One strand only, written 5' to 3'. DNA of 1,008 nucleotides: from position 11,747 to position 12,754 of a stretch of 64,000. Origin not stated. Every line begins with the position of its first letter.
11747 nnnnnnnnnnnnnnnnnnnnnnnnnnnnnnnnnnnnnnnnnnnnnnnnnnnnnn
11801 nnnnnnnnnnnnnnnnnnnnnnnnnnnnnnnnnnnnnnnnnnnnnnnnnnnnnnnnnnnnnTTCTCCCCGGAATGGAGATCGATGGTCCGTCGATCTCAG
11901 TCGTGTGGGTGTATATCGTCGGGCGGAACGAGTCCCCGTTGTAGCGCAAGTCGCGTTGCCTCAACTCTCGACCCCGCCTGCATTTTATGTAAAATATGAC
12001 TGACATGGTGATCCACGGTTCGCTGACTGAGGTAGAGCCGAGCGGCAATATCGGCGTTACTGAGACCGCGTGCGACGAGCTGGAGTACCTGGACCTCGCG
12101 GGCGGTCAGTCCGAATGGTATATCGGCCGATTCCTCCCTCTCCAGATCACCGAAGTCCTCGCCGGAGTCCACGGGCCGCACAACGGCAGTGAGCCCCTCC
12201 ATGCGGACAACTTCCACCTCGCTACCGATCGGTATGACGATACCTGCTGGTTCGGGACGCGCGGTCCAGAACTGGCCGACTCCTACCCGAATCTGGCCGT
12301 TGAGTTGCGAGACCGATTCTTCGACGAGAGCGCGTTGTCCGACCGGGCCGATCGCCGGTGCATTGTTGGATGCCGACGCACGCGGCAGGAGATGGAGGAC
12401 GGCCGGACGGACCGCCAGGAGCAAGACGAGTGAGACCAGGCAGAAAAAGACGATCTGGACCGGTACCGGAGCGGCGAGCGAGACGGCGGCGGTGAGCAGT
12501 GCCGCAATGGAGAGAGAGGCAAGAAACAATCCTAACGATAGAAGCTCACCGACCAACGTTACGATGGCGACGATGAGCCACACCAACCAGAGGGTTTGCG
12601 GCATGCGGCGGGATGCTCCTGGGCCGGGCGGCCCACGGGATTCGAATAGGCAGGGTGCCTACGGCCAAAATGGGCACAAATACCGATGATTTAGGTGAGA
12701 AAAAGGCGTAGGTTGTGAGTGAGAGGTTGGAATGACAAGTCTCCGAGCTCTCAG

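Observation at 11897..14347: NfeD OB-fold membrane protein fused to a LuxR-type HTH, divergent from a canonical NfeD–SPFH operon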

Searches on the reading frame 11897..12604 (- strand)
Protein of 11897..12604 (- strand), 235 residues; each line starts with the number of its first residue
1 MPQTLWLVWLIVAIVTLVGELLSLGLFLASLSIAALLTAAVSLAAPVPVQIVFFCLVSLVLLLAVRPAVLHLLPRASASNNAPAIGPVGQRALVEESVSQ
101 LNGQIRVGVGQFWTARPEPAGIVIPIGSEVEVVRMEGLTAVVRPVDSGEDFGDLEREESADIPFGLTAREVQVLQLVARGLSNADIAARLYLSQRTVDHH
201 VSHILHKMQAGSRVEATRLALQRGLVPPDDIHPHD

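Call 3: search_protein_families(library=pfam, proteins=[window:11897-12604:-], max_evalue=0.1)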
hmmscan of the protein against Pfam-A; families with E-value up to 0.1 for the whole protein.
window:11897-12604:- (235 aa): 12 families
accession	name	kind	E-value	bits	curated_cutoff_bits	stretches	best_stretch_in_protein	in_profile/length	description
PF00196.25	GerE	-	1.8e-19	69.5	23.5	1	166-220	3-57/57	Bacterial regulatory proteins, luxR family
PF01957.25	NfeD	-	4.9e-11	43.1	29.1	1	88-144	5-57/57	NfeD-like C-terminal, partner-binding domain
PF13384.12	HTH_23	-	0.00084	19.5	24.6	1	171-200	8-37/50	Homeodomain-like domain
PF08281.18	Sigma70_r4_2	-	0.0023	18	25.7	1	166-205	11-51/54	Sigma-70, region 4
PF13518.12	HTH_28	-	0.012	16.1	25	1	172-202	4-34/52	Helix-turn-helix domain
PF22943.2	HTH_68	-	0.015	15.4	27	1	171-192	8-29/45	Putative helix-turn-helix domain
PF04545.22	Sigma70_r4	-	0.015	15.2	24.1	1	165-209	4-49/50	Sigma-70, region 4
PF13936.12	HTH_38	-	0.016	15.3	27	1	172-201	12-41/44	Helix-turn-helix domain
PF07638.17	Sigma70_ECF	-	0.048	14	21.1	1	169-210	142-181/185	ECF sigma factor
PF14493.12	HTH_40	-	0.064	14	27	1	172-208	4-40/89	Helix-turn-helix domain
PF13412.12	HTH_24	-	0.073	13.1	21.9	0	180-201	17-38/48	Winged helix-turn-helix DNA-binding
PF13551.12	HTH_29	-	0.094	13.3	28.1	0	172-201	3-33/64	Winged helix-turn helix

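Call 4: search_protein_families(library=ncbifam, proteins=[window:11897-12604:-], max_evalue=0.1)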
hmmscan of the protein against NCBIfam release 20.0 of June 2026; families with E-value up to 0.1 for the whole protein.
window:11897-12604:- (235 aa): 30 families (the best 25 are shown)
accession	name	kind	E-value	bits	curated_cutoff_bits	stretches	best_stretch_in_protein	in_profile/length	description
NF052366.1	photon_PedR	equivalog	1.7e-19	69.8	120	1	166-231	3-68/74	photosynthetic electron transport-dependent transcriptional regulator PedR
NF047785.1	respo_reg_MadR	equivalog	7e-15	54.9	300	1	165-226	148-209/209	MadR family response regulator transcription factor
NF007708.0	PRK10403.1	equivalog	1.2e-12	47.7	343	1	155-223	142-211/215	nitrate/nitrite response regulator protein NarP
NF007935.0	PRK10651.1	equivalog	1.5e-12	47.2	250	1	165-221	155-211/216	two-component system response regulator NarL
NF052445.1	RespRegMctR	equivalog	9.7e-11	41.5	300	1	157-225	137-204/205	two-component system response regulator MctR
TIGR03541.1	reg_near_HchA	equivalog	1.8e-10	40.7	215.6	1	166-224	172-230/232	PA1136 family autoinducer-binding transcriptional regulator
TIGR03020.2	EpsA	equivalog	8.2e-10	38.7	170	1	164-217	189-242/247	XrtB/PEP-CTERM-associated transcriptional regulator EpsA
NF011896.0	PRK15369.1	equivalog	3.2e-09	36.7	242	1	161-221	145-205/211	two component system response regulator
NF006900.1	PRK09390.1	equivalog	1.1e-08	34.8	255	1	166-223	143-200/203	response regulator FixJ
NF003420.0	PRK04841.1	equivalog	1.4e-08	33.2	537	1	166-221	839-894/903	HTH-type transcriptional regulator MalT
NF007403.0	PRK09935.1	equivalog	2.3e-08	33.9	271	1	165-220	149-204/210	fimbria biosynthesis transcriptional regulator FimZ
NF041232.1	BagY_FevT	exception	5.8e-08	32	700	1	164-215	295-346/367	LuxR family transcriptional regulator BagY/FevT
NF040749.1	tetrathio_RR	equivalog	1e-07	31.9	290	1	165-214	133-182/191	tetrathionate respiration response regulator TtrR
NF038181.1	reg_ATPase_IniR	equivalog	1.3e-07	30.4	750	1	165-216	766-817/827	isoniazid response ATPase/transcriptional regulator IniR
NF007018.1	PRK09483.1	equivalog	2e-07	30.9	280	1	159-229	141-212/217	UvrY/SirA/GacA family response regulator transcription factor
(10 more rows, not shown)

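Call 6: find_homologous_proteins(query=window:11897-12604:-, max_evalue=0.001)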
Query window:11897-12604:- (235 aa): 1155 proteins with E <= 0.001 among 8000 candidates; the best 120 are listed.
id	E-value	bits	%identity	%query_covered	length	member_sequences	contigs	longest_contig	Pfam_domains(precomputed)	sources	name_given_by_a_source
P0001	6.4e-143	492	100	100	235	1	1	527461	PF01957.26,PF00196.26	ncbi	-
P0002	3.0e-79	284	63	97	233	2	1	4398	PF01957.26,PF00196.26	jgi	jgi:membrane protein implicated in regulation of membrane protease activity/DNA-binding CsgD family 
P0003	9.2e-77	276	63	97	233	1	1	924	PF01957.26,PF00196.26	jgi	jgi:membrane protein implicated in regulation of membrane protease activity/DNA-binding CsgD family 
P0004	6.7e-75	270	60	97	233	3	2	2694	PF01957.26,PF00196.26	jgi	jgi:membrane protein implicated in regulation of membrane protease activity/DNA-binding CsgD family 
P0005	5.6e-73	264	60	99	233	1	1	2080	PF01957.26,PF00196.26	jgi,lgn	jgi:membrane protein implicated in regulation of membrane protease activity/DNA-binding CsgD family 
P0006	7.3e-73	263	61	98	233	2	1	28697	PF01957.26,PF00196.26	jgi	jgi:membrane protein implicated in regulation of membrane protease activity/DNA-binding CsgD family 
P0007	1.2e-72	263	60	98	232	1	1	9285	PF01957.26,PF00196.26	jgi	jgi:membrane protein implicated in regulation of membrane protease activity/DNA-binding CsgD family 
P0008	4.0e-72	261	60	96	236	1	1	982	PF01957.26,PF00196.26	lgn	-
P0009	8.2e-72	260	57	95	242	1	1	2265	PF01957.26,PF00196.26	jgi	jgi:membrane protein implicated in regulation of membrane protease activity/DNA-binding CsgD family 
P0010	2.2e-70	255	59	96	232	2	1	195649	PF01957.26,PF00196.26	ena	-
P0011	4.8e-69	251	58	96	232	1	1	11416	PF01957.26,PF00196.26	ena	-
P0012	4.6e-68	248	56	96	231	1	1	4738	PF01957.26,PF00196.26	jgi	jgi:membrane protein implicated in regulation of membrane protease activity/DNA-binding CsgD family 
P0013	1.4e-65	239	53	98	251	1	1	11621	PF01957.26,PF00196.26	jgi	-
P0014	8.5e-65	237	56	97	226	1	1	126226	PF01957.26,PF00196.26,PF08281.19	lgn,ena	-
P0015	2.6e-64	235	55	94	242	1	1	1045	PF01957.26,PF00196.26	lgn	-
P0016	3.0e-64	235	54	94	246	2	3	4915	PF01957.26,PF00196.26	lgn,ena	-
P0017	8.2e-64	234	55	94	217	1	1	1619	PF01957.26,PF00196.26,PF08281.19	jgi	jgi:DNA-binding CsgD family transcriptional regulator/membrane protein implicated in regulation of m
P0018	1.1e-62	230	53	96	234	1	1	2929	PF01957.26,PF00196.26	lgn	-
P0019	3.0e-62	229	55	96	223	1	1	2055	PF13412.13,PF01957.26,PF00196.26,PF08281.19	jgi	jgi:DNA-binding CsgD family transcriptional regulator/membrane protein implicated in regulation of m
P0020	1.4e-60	223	60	82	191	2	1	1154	PF01957.26,PF00196.26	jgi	jgi:membrane protein implicated in regulation of membrane protease activity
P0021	5.5e-60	221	54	95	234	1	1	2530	PF01957.26,PF00196.26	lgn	-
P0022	2.4e-56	209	51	96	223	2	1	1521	PF01957.26,PF00196.26,PF08281.19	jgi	jgi:membrane protein implicated in regulation of membrane protease activity/DNA-binding CsgD family 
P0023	2.2e-55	206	53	90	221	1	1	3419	PF01957.26,PF00196.26,PF08281.19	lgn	-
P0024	1.3e-54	204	48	94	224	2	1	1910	PF01957.26,PF00196.26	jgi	jgi:membrane protein implicated in regulation of membrane protease activity/DNA-binding CsgD family 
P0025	1.7e-54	203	48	94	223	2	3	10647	PF01957.26,PF00196.26,PF08281.19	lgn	-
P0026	2.1e-54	203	48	89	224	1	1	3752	PF01957.26,PF00196.26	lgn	-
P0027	7.3e-54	201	50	95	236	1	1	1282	PF01957.26,PF00196.26,PF08281.19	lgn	-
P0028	2.0e-51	193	47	94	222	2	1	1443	PF01957.26,PF00196.26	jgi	-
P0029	1.5e-46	177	46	94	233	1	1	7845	PF01957.26,PF00196.26,PF08281.19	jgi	jgi:membrane protein implicated in regulation of membrane protease activity/DNA-binding CsgD family 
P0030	2.6e-42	163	58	66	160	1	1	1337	PF01957.26,PF00196.26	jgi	jgi:DNA-binding CsgD family transcriptional regulator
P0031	1.5e-39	154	44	94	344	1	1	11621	PF01957.26,PF00211.26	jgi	-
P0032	1.6e-19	89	39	61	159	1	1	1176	PF01957.26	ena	-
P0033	1.0e-14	73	61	29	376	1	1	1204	PF00196.26,PF08281.19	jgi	jgi:DNA-binding CsgD family transcriptional regulator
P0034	1.3e-14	73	39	60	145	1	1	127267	PF01957.26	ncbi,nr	ncbi:MAG TPA: NfeD family protein [Mycobacteriales bacterium]|nr:NfeD family protein [Mycobacteriale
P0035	2.3e-14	72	38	60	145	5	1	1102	PF01957.26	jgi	jgi:membrane protein implicated in regulation of membrane protease activity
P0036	3.2e-14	72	58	31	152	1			PF00196.26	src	-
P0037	3.6e-14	71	38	60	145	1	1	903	PF01957.26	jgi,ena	jgi:membrane protein implicated in regulation of membrane protease activity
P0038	5.7e-14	71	66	27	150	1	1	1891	PF13384.13,PF00196.26,PF08281.19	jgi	jgi:DNA-binding NarL/FixJ family response regulator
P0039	5.9e-14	71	37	62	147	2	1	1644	PF01957.26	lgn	-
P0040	6.9e-14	70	59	29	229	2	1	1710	PF13384.13,PF00196.26,PF00072.31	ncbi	-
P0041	1.3e-13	70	38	60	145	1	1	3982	PF01957.26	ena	-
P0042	2.1e-13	69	38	59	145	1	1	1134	PF01957.26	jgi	-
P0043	2.7e-13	69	56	29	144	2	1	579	PF00196.26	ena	-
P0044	4.7e-13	68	45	49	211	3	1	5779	PF00196.26,PF08281.19,PF00072.31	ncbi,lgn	-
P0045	7.0e-13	67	34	60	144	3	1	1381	PF01957.26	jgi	jgi:membrane protein implicated in regulation of membrane protease activity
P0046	7.4e-13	67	55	30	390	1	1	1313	PF00196.26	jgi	jgi:DNA-binding CsgD family transcriptional regulator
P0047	7.6e-13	67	63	28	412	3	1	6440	PF00196.26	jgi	jgi:DNA-binding CsgD family transcriptional regulator/tetratricopeptide (TPR) repeat protein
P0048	9.6e-13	67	46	41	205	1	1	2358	PF00196.26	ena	-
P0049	9.6e-13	67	38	60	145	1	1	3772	PF01957.26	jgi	jgi:membrane protein implicated in regulation of membrane protease activity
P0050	1.8e-12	66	34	60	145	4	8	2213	PF01957.26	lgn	-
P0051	2.6e-12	65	37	60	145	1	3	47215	PF01957.26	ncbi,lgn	-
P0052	3.2e-12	65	63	27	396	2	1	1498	PF00196.26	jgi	jgi:DNA-binding CsgD family transcriptional regulator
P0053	3.3e-12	65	40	58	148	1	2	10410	PF01957.26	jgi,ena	-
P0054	4.0e-12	65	63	27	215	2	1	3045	PF00196.26,PF08281.19,PF00072.31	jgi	jgi:NarL family two-component system response regulator LiaR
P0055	4.0e-12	65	67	26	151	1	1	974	PF00196.26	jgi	jgi:DNA-binding NarL/FixJ family response regulator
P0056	4.6e-12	64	35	60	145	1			PF01957.26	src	-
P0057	5.2e-12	64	58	30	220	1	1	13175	PF05977.20,PF00196.26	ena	-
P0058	5.7e-12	64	57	29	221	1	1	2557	PF00196.26,PF08281.19,PF00072.31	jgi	jgi:DNA-binding NarL/FixJ family response regulator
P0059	5.9e-12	64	34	60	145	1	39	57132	PF01957.26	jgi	jgi:membrane protein implicated in regulation of membrane protease activity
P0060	6.5e-12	64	58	28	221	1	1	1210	PF00196.26,PF08281.19,PF00072.31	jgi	jgi:DNA-binding NarL/FixJ family response regulator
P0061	6.8e-12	64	59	30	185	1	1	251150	PF00196.26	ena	-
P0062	8.0e-12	64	59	29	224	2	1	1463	PF00196.26,PF04545.23,PF08281.19,PF00072.31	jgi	jgi:DNA-binding NarL/FixJ family response regulator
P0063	8.7e-12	64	53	31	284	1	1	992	PF13384.13,PF13936.13,PF00196.26,PF08281.19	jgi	jgi:DNA-binding CsgD family transcriptional regulator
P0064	9.3e-12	63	57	31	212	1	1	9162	PF00196.26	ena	-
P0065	1.0e-11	63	60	27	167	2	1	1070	PF00196.26,PF08281.19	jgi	jgi:DNA-binding NarL/FixJ family response regulator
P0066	1.1e-11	63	56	33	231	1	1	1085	PF00196.26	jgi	jgi:DNA-binding CsgD family transcriptional regulator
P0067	1.2e-11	63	61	27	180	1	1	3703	PF00196.26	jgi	jgi:DNA-binding CsgD family transcriptional regulator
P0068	1.2e-11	63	54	34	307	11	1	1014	PF00196.26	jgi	jgi:DNA-binding CsgD family transcriptional regulator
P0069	1.3e-11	63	57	28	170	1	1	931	PF00196.26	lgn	-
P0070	1.3e-11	63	63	27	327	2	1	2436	PF00196.26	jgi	jgi:DNA-binding CsgD family transcriptional regulator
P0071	1.4e-11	63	56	31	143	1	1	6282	PF00196.26,PF08281.19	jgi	jgi:DNA-binding NarL/FixJ family response regulator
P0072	1.4e-11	63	63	27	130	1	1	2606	PF00196.26,PF08281.19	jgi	jgi:DNA-binding CsgD family transcriptional regulator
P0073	1.5e-11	63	36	60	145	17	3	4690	PF01957.26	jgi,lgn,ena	jgi:membrane protein implicated in regulation of membrane protease activity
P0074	1.5e-11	63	54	30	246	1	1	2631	PF00196.26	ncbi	ncbi:MAG TPA: helix-turn-helix transcriptional regulator, partial [Actinomycetes bacterium]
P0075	1.5e-11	63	58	27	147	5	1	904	PF00196.26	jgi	jgi:DNA-binding NarL/FixJ family response regulator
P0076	1.5e-11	63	55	31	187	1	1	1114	PF00196.26,PF08281.19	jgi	jgi:DNA-binding CsgD family transcriptional regulator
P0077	1.6e-11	63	51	28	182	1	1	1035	PF00196.26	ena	-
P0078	1.9e-11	63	56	33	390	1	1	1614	PF00196.26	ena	-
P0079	1.9e-11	62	59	28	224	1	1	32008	PF00196.26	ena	-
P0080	2.0e-11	62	63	27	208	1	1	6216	PF13384.13,PF00196.26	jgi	jgi:DNA-binding CsgD family transcriptional regulator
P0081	2.4e-11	62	62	28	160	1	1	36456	PF13487.13,PF00196.26,PF08281.19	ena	-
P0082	2.6e-11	62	55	28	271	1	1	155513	PF00196.26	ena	-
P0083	2.8e-11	62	55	32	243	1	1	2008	PF00196.26,PF08281.19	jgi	jgi:DNA-binding CsgD family transcriptional regulator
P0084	2.8e-11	62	55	31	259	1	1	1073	PF00196.26,PF08281.19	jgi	jgi:DNA-binding CsgD family transcriptional regulator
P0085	2.8e-11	62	59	27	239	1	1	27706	PF00196.26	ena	-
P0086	3.3e-11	62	58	29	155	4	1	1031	PF00196.26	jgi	jgi:DNA-binding NarL/FixJ family response regulator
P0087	3.5e-11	62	59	27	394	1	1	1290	PF00196.26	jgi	jgi:DNA-binding CsgD family transcriptional regulator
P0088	3.5e-11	62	66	23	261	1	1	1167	PF00196.26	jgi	jgi:DNA-binding CsgD family transcriptional regulator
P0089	3.6e-11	62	53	32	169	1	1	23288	PF00196.26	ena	-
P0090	3.7e-11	61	61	27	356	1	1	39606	PF00196.26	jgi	jgi:DNA-binding CsgD family transcriptional regulator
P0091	3.9e-11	61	54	30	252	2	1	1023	PF00196.26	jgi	jgi:DNA-binding CsgD family transcriptional regulator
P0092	4.2e-11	61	46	46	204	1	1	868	PF00196.26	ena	-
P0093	4.4e-11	61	54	31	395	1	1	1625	PF00196.26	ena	-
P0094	4.4e-11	61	61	26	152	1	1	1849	PF00196.26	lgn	-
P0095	5.2e-11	61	56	27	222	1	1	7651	PF13384.13,PF00196.26,PF08281.19,PF00072.31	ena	-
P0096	5.3e-11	61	52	33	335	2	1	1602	PF00196.26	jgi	jgi:DNA-binding CsgD family transcriptional regulator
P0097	5.6e-11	61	58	28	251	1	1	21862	PF00196.26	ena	-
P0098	6.1e-11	61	52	29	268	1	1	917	PF13487.13,PF00196.26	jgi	jgi:HD-GYP domain-containing protein (c-di-GMP phosphodiesterase class II)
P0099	6.2e-11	61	55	29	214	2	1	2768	PF00196.26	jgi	jgi:DNA-binding CsgD family transcriptional regulator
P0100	6.2e-11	61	56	27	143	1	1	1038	PF00196.26,PF08281.19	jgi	jgi:DNA-binding NarL/FixJ family response regulator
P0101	6.3e-11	61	60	27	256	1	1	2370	PF00196.26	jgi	jgi:DNA-binding CsgD family transcriptional regulator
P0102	6.4e-11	61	61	27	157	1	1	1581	PF13384.13,PF00196.26,PF08281.19,PF00072.31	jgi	jgi:DNA-binding NarL/FixJ family response regulator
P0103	7.3e-11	61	56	30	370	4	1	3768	PF00196.26,PF08281.19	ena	-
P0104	7.7e-11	60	59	27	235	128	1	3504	PF00196.26,PF08281.19,PF00072.31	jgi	jgi:DNA-binding NarL/FixJ family response regulator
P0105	9.6e-11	60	57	26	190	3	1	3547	PF13384.13,PF00196.26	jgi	jgi:DNA-binding CsgD family transcriptional regulator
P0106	9.9e-11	60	52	30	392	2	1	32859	PF13487.13,PF01966.29,PF00196.26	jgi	jgi:HD-GYP domain-containing protein (c-di-GMP phosphodiesterase class II)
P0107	1.0e-10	60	62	21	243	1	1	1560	PF00196.26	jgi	jgi:DNA-binding CsgD family transcriptional regulator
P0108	1.0e-10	60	53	34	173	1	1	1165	PF00196.26,PF04545.23,PF08281.19,PF00072.31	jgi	jgi:DNA-binding NarL/FixJ family response regulator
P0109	1.0e-10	60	59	27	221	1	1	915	PF00196.26,PF08281.19,PF00072.31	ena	-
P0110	1.0e-10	60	59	27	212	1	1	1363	PF00196.26,PF08281.19,PF00072.31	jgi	jgi:DNA-binding NarL/FixJ family response regulator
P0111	1.0e-10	60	53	33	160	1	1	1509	PF13384.13,PF00196.26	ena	-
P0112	1.0e-10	60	55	27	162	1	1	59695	PF00196.26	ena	-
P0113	1.1e-10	60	63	27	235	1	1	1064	PF00196.26,PF08281.19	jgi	jgi:DNA-binding CsgD family transcriptional regulator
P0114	1.2e-10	60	54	29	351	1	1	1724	PF13487.13,PF01966.29,PF00196.26,PF08281.19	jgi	jgi:HD-GYP domain-containing protein (c-di-GMP phosphodiesterase class II)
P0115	1.2e-10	60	49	34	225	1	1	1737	PF00196.26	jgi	jgi:DNA-binding NarL/FixJ family response regulator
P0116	1.2e-10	60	69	22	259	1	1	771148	PF00196.26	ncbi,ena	-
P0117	1.2e-10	60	53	28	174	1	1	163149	PF13487.13,PF00196.26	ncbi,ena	-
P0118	1.2e-10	60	53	33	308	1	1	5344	PF13240.12,PF00196.26,PF00211.26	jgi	jgi:DNA-binding CsgD family transcriptional regulator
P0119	1.3e-10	60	49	32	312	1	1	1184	PF00196.26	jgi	jgi:DNA-binding CsgD family transcriptional regulator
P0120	1.3e-10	60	67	23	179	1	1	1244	PF00196.26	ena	-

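Call 8: find_encoding_contigs(protein=P0001, flank=6000, max_places=3)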
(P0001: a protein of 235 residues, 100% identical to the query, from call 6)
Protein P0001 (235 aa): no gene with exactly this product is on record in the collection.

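Call 9: find_encoding_contigs(protein=P0010, flank=6000, max_places=3)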
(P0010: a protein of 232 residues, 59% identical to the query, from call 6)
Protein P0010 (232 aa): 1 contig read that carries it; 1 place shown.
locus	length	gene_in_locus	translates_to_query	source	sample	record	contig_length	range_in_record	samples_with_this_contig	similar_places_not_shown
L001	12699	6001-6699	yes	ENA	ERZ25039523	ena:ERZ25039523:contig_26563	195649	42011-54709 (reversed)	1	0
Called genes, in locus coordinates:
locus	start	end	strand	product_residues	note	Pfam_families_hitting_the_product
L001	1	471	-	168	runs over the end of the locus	PF19928:DUF6391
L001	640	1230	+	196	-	PF26500:DUF8166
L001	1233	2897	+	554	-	PF01935:DUF87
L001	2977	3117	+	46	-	-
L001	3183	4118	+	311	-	PF18854:baeRF_family10, PF03464:eRF1_2 (weak), PF18844:baeRF_family2, PF18859:acVLRF1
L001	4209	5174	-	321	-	PF01145:Band_7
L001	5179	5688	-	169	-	PF01957:NfeD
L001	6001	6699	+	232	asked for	PF01957:NfeD, PF00196:GerE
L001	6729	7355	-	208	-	PF01121:CoaE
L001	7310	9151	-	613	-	PF00005:ABC_tran, PF02463:SMC_N (faint), PF13191:AAA_16 (faint), PF13476:AAA_23 (faint), PF13555:AAA_29 (faint), PF24389:ORC-CDC6-like (faint), PF12848:ABC_tran_Xtn, PF00005:ABC_tran, +4 more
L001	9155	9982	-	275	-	PF01149:Fapy_DNA_glyco, PF06831:H2TH, PF06827:zf-FPG_IleRS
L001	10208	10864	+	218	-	PF00072:Response_reg, PF00486:Trans_reg_C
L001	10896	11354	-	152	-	PF14588:YjgF_endoribonc, PF01042:Ribonuc_L-PSP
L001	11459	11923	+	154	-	-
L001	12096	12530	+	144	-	PF08332:CaMKII_AD (weak), PF13474:SnoaL_3, PF14534:DUF4440, PF12680:SnoaL_2 (weak)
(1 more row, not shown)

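Call 10: find_encoding_contigs(protein=P0014, flank=6000, max_places=3)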
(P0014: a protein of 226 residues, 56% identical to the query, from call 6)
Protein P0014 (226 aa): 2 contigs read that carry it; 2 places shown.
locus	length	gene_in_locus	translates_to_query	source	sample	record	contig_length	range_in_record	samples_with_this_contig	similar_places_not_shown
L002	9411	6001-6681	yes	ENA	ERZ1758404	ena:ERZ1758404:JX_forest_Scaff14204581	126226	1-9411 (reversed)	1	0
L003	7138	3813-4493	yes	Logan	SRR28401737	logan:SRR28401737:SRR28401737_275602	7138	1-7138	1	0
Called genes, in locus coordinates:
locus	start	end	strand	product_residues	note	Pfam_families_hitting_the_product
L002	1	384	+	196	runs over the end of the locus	PF26500:DUF8166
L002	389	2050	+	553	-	PF01935:DUF87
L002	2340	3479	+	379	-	PF18854:baeRF_family10, PF18844:baeRF_family2 (weak), PF18859:acVLRF1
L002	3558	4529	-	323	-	PF01145:Band_7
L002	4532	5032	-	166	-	PF01957:NfeD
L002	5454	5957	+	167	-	-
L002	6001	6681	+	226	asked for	PF01957:NfeD, PF00196:GerE, PF08281:Sigma70_r4_2 (faint)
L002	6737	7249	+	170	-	-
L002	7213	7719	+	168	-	-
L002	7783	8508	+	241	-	-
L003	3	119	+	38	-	?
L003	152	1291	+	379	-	PF18854:baeRF_family10, PF18844:baeRF_family2 (weak), PF18859:acVLRF1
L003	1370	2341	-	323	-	PF01145:Band_7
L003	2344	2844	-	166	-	PF01957:NfeD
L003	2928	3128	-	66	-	-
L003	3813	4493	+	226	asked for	PF01957:NfeD, PF00196:GerE, PF08281:Sigma70_r4_2 (faint)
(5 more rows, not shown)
